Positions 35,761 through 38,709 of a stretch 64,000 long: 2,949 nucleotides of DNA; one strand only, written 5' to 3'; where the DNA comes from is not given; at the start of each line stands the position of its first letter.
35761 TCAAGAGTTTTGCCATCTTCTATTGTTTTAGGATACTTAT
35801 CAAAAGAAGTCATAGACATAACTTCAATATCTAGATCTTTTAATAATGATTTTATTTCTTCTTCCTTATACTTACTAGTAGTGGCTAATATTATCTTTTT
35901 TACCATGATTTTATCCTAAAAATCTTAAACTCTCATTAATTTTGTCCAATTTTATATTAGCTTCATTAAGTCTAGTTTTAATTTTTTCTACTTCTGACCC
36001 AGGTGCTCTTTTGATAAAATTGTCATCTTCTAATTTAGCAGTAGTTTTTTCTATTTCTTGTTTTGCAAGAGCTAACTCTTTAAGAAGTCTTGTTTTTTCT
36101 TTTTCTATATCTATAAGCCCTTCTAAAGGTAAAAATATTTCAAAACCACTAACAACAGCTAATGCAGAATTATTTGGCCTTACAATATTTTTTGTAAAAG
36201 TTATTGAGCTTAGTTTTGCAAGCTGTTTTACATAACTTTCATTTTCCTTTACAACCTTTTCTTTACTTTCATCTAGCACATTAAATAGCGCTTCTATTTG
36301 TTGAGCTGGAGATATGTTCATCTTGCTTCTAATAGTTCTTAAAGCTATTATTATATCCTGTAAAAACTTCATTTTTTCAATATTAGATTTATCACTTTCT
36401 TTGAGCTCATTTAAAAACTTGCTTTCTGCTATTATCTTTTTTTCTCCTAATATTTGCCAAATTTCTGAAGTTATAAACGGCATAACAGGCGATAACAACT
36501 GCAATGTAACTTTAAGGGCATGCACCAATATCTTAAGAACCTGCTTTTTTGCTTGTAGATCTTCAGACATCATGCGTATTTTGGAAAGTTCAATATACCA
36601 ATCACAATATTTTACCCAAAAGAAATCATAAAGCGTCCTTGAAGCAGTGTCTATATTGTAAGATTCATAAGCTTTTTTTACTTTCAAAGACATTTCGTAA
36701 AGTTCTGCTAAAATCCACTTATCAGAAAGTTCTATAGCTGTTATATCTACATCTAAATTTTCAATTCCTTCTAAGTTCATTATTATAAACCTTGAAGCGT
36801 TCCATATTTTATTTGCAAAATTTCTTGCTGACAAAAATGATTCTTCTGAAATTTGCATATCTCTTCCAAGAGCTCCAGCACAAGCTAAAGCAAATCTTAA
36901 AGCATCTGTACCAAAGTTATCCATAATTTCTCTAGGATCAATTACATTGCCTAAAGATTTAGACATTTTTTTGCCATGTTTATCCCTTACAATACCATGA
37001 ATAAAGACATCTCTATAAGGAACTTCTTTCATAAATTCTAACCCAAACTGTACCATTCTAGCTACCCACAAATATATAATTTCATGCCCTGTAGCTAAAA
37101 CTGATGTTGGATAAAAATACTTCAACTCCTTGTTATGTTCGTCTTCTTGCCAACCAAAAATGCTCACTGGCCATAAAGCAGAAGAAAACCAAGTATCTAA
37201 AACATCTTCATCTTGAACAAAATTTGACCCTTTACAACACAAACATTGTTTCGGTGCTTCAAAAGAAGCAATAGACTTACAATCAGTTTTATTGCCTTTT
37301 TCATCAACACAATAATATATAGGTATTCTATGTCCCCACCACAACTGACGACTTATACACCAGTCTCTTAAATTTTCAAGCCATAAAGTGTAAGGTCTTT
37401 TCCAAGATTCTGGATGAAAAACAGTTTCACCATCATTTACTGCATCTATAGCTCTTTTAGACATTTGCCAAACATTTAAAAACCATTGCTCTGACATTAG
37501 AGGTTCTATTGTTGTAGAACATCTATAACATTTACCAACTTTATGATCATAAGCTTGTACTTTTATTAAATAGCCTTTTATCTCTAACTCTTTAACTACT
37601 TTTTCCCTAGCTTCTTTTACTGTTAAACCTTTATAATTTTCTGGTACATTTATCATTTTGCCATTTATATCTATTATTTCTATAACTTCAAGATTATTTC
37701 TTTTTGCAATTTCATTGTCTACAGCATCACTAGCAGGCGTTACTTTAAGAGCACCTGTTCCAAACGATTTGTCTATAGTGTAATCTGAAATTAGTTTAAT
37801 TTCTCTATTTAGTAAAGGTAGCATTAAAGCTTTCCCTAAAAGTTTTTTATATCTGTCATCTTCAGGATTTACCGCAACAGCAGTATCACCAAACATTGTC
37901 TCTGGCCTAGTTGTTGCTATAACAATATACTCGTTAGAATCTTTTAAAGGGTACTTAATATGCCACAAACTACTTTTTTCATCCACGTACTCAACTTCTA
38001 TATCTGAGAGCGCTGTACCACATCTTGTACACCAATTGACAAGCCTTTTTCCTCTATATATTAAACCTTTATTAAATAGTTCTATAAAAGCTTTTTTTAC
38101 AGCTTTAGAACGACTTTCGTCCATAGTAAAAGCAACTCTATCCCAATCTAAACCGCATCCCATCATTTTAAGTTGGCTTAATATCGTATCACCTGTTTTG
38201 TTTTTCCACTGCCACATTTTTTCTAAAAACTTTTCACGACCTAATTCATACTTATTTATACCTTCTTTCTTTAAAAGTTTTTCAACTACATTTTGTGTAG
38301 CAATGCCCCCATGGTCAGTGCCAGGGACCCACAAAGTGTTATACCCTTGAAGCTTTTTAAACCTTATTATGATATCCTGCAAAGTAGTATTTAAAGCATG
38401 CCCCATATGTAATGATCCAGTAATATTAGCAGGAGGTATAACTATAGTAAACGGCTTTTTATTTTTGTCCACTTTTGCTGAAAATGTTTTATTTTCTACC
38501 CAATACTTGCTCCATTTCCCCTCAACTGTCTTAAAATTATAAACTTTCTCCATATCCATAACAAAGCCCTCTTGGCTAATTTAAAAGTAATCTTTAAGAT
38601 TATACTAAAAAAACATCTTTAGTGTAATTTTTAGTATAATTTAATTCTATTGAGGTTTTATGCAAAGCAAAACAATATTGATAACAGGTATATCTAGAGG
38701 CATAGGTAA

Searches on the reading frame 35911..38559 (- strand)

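Call 11: search_protein_families(library=ncbifam, proteins=[window:35911-38559:-], max_evalue=0.001)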
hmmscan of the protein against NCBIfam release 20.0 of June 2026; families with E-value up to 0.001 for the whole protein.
window:35911-38559:- (882 aa): 17 families
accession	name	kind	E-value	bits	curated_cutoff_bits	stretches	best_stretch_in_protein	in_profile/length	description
NF004349.1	PRK05729.1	equivalog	0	1128.1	704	1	4-877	1-859/860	valine--tRNA ligase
TIGR00422.1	valS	equivalog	0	1034.2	612.1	1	3-862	1-860/863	valine--tRNA ligase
NF011492.0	PRK14900.1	equivalog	2.8e-301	1002.2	1783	1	3-878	9-890/1044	valine--tRNA ligase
NF009687.0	PRK13208.1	equivalog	1.1e-188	629.1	738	1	2-791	5-791/801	valine--tRNA ligase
TIGR00392.1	ileS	equivalog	1.4e-123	413.9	621.4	2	254-756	311-845/861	isoleucine--tRNA ligase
NF000540.1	alt_ValS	exception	2.1e-105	353.5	900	1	10-783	7-823/827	valine--tRNA ligase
NF008957.0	PRK12300.1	subfamily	9.4e-71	239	677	3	7-235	4-241/946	leucine--tRNA ligase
NF040702.1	ileS_w_GNAT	exception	8.6e-68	228.9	1999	2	251-783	490-1030/1100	isoleucine--tRNA ligase, N-acetyltransferase domain-containing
NF000258.1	MupB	exception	2.6e-66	224.2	1900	2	256-808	299-875/1033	mupirocin-resistant isoleucine--tRNA ligase MupB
TIGR00395.1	leuS_arch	equivalog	7e-64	216.3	648.5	2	11-235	2-235/938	leucine--tRNA ligase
TIGR00396.1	leuS_bact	equivalog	6.1e-55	186.7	548.4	3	7-190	1-168/843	leucine--tRNA ligase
NF000257.1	MupA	exception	7.6e-50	169.6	1900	2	262-711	300-768/1024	mupirocin-resistant isoleucine--tRNA ligase MupA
TIGR00398.1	metG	equivalog_domain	2.4e-40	138.8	336.35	3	516-729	313-521/530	methionine--tRNA ligase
NF008900.0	PRK12267.1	equivalog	8.4e-35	120.4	598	2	452-735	223-508/648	methionine--tRNA ligase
NF001100.0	PRK00133.1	equivalog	1.8e-28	99.5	587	2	342-737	173-531/676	methionine--tRNA ligase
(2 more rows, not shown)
